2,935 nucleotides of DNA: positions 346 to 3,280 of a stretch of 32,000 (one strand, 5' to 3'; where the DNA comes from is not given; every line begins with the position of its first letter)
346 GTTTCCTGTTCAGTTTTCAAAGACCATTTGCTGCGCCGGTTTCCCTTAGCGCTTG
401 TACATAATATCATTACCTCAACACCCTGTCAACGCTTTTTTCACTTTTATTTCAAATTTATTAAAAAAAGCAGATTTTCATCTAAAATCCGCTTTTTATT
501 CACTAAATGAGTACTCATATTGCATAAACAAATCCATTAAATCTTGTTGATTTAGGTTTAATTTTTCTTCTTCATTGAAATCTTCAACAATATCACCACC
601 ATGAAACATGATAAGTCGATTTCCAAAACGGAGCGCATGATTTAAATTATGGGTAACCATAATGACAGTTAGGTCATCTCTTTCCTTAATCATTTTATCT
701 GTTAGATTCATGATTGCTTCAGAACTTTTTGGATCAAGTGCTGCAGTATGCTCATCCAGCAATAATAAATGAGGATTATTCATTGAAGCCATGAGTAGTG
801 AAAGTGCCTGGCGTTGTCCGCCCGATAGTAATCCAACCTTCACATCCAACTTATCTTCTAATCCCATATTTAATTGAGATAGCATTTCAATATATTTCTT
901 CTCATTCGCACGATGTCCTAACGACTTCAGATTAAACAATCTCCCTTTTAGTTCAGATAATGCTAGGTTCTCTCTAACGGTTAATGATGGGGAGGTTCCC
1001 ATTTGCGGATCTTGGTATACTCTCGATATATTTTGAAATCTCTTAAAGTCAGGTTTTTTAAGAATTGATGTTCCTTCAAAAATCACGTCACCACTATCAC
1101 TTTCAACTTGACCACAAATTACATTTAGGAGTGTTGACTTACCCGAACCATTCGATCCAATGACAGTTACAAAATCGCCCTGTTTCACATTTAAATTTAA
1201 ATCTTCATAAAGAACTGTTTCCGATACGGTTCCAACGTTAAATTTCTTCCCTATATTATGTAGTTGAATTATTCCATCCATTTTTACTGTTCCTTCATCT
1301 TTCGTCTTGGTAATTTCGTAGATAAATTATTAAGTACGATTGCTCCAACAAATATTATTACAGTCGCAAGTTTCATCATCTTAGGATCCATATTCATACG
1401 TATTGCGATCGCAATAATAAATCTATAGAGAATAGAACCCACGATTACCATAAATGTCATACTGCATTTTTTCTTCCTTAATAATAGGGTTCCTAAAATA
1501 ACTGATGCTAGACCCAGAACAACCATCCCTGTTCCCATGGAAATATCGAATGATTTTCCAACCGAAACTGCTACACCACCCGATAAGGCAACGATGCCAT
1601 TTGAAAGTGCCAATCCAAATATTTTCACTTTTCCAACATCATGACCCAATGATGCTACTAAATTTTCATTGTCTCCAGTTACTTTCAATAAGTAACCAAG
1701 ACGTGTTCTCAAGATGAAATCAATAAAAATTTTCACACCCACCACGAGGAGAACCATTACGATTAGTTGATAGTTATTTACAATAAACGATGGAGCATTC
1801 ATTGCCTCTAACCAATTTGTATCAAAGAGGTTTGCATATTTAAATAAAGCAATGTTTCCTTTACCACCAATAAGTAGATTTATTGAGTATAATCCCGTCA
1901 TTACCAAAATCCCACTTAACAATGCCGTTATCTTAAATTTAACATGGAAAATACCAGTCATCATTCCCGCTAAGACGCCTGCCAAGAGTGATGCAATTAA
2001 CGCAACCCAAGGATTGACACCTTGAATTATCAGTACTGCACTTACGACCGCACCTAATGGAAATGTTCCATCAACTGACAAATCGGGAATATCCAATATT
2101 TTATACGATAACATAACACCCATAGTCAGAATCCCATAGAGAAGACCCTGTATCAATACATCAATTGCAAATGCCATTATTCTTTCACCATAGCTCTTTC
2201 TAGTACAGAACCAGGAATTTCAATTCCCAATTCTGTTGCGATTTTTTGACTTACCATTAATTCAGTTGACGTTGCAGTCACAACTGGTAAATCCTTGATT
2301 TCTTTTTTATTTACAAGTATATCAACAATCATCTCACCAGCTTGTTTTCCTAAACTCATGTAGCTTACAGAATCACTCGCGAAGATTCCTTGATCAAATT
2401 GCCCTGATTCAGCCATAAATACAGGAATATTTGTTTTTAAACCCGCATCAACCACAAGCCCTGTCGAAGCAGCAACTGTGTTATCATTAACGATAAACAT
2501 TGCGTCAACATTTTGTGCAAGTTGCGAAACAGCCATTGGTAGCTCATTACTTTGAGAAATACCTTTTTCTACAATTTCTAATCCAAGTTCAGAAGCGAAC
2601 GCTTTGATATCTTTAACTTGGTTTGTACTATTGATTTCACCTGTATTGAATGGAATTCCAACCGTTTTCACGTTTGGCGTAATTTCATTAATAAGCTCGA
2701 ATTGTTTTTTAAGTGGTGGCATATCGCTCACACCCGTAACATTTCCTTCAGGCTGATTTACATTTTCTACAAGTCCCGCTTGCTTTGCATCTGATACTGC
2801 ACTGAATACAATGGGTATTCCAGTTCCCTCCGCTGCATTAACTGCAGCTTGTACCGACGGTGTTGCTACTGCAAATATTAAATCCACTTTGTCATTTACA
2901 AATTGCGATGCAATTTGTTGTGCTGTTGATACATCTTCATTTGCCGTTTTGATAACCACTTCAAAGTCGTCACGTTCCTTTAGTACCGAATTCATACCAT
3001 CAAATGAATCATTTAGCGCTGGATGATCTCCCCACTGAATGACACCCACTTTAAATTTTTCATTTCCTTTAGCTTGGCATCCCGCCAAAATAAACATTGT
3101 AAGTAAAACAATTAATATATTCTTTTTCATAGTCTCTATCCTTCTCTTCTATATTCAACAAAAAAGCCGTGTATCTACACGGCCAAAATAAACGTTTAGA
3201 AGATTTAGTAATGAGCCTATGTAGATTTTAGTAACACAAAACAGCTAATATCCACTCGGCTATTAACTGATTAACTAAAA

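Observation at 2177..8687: One ABC importer with three binding-protein paralogs, each behind its own leader-peptide attenuator carrying a different amino-acid codon run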

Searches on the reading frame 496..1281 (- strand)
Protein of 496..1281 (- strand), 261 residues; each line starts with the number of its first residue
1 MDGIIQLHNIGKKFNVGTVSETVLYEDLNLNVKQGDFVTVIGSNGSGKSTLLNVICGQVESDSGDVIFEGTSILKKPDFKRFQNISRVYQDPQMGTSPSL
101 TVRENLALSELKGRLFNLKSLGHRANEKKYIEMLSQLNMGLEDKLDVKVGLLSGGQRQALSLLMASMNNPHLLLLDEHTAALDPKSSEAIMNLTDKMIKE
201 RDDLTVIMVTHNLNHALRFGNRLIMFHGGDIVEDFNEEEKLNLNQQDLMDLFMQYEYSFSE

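Call 7: search_protein_families(library=pfam, proteins=[window:496-1281:-])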
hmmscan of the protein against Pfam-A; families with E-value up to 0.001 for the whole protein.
window:496-1281:- (261 aa): 5 families
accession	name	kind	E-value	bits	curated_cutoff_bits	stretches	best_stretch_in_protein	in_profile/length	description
PF00005.33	ABC_tran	-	2.4e-29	103.1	25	1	26-180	2-137/137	ABC transporter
PF02463.25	SMC_N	-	6.9e-11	42.4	40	1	36-214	25-200/220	RecF/RecN/SMC N terminal domain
PF13304.12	AAA_21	-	1.9e-07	31.9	27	0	38-59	2-29/304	AAA domain, putative AbiEii toxin, Type IV TA system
PF03193.22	RsgA_GTPase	-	0.0005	20.4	30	1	9-65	81-136/174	RsgA GTPase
PF13555.12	AAA_29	-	0.00073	19.7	27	0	31-52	18-39/61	P-loop containing region of AAA domain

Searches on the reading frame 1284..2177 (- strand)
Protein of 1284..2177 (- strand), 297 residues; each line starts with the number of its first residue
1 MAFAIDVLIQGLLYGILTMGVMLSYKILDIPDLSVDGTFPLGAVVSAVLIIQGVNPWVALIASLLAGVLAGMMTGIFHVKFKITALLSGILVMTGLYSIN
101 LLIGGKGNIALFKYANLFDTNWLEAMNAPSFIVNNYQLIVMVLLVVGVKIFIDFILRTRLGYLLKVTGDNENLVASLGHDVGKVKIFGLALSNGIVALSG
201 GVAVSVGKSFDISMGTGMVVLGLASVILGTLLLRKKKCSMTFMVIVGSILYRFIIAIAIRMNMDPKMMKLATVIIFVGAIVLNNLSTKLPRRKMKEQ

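Call 7: search_protein_families(library=pfam, proteins=[window:1284-2177:-])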
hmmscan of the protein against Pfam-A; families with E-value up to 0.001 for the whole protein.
window:1284-2177:- (297 aa): 1 family
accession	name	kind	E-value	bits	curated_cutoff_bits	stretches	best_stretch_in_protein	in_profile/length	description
PF02653.21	BPD_transp_2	-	1.7e-25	90.1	26.8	1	5-259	3-247/269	Branched-chain amino acid transport system / permease component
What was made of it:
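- Checked: The permease (PF02653) is at 1284-2177 and the ATPase at 496-1281 (call 7).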

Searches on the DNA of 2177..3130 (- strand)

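Call 19: search_rna_families(sources=[L001, L002, L003, L004, L005, L006, L007], threshold=gathering)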
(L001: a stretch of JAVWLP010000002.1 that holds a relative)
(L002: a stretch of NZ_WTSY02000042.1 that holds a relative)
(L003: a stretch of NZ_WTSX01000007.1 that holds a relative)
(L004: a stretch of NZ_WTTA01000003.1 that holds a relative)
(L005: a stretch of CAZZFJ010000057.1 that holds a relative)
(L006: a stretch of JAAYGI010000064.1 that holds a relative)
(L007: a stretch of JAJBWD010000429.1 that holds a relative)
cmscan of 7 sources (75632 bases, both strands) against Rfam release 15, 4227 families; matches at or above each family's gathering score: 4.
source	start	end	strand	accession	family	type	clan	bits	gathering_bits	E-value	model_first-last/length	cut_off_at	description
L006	2436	2536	+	RF00167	Purine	Cis-reg; riboswitch;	CL00123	72.7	37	7e-11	1-102/102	no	Purine riboswitch aptamer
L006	13343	13424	+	RF00177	SSU_rRNA_bacteria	Gene; rRNA;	CL00111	59.4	50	2.9e-14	1-82/1533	3'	Bacterial small subunit ribosomal RNA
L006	2136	2220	+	RF00005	tRNA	Gene; tRNA;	CL00001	53.7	29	1.2e-08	1-71/71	no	tRNA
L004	1700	1784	+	RF00005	tRNA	Gene; tRNA;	CL00001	46.1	29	1.4e-06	1-71/71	no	tRNA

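Call 48: search_rna_families(sources=[L008, L009, L010, L011, L014, L018, L019, L020, L021, L023], threshold=gathering)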
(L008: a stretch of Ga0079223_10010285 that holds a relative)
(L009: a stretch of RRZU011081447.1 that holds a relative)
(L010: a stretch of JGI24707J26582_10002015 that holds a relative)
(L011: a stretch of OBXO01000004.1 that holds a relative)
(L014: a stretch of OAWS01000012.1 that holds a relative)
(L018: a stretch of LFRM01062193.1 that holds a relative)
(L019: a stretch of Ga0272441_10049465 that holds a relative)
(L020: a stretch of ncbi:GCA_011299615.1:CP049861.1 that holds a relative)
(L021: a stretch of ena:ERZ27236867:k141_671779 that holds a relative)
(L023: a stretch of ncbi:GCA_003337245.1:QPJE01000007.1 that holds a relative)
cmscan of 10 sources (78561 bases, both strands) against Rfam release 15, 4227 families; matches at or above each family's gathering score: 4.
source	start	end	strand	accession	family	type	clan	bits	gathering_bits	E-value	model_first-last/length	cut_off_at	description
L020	9110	10650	+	RF00177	SSU_rRNA_bacteria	Gene; rRNA;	CL00111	1571.5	50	0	1-1533/1533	no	Bacterial small subunit ribosomal RNA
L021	8141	8549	+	RF00177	SSU_rRNA_bacteria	Gene; rRNA;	CL00111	388.4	50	7.2e-120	1-402/1533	3'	Bacterial small subunit ribosomal RNA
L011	12376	12447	-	RF00005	tRNA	Gene; tRNA;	CL00001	63.2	29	2.9e-11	1-71/71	no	tRNA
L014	11438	11509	-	RF00005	tRNA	Gene; tRNA;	CL00001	63.2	29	2.9e-11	1-71/71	no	tRNA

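Call 83: search_rna_families(sources=[L009, L005, L030], threshold=evalue, max_evalue=10, show_alignments=2)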
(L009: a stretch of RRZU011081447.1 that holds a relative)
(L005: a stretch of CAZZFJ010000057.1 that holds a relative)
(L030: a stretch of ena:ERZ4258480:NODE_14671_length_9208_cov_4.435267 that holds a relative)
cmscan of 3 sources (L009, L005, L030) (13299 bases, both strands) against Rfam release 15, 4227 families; matches with E-value up to 10: 8.
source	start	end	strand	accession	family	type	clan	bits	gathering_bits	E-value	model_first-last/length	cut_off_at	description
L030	3155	3252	-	RF01432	snoR143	Gene; snRNA; snoRNA; HACA-box;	-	26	50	0.3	1-169/169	no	small nucleolar RNA snoR143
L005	5421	5485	+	RF02544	mt-tmRNA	Gene;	CL00001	24.7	65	1.5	1-77/77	no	Mitochondrion-encoded tmRNA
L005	5208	5227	+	RF01379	CRISPR-DR66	Gene; CRISPR;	CL00014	22.9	45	3.1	1-37/37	no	CRISPR RNA direct repeat element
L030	783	853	+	RF04293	mir-889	Gene; miRNA;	CL00149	21.7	95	2.5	1-79/79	no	mir-889 microRNA precursor family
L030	3255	3301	-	RF00642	mir-23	Gene; miRNA;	-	21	52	1.8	16-56/73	no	mir-23 microRNA precursor family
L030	2581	2684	+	RF00452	MIR172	Gene; miRNA;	-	19.1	70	4.4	1-114/114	no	mir-172 microRNA precursor family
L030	4011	4084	+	RF01563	DdR13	Gene; snRNA; snoRNA; CD-box;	-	18.6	65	6.2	1-80/80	no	Dictyostelium snoRNA DdR13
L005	2891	2932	+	RF04333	Plastid-ycf3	Intron;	-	16.7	55.2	5.8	1-47/47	no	Plastid-ycf3 group II-D1 intron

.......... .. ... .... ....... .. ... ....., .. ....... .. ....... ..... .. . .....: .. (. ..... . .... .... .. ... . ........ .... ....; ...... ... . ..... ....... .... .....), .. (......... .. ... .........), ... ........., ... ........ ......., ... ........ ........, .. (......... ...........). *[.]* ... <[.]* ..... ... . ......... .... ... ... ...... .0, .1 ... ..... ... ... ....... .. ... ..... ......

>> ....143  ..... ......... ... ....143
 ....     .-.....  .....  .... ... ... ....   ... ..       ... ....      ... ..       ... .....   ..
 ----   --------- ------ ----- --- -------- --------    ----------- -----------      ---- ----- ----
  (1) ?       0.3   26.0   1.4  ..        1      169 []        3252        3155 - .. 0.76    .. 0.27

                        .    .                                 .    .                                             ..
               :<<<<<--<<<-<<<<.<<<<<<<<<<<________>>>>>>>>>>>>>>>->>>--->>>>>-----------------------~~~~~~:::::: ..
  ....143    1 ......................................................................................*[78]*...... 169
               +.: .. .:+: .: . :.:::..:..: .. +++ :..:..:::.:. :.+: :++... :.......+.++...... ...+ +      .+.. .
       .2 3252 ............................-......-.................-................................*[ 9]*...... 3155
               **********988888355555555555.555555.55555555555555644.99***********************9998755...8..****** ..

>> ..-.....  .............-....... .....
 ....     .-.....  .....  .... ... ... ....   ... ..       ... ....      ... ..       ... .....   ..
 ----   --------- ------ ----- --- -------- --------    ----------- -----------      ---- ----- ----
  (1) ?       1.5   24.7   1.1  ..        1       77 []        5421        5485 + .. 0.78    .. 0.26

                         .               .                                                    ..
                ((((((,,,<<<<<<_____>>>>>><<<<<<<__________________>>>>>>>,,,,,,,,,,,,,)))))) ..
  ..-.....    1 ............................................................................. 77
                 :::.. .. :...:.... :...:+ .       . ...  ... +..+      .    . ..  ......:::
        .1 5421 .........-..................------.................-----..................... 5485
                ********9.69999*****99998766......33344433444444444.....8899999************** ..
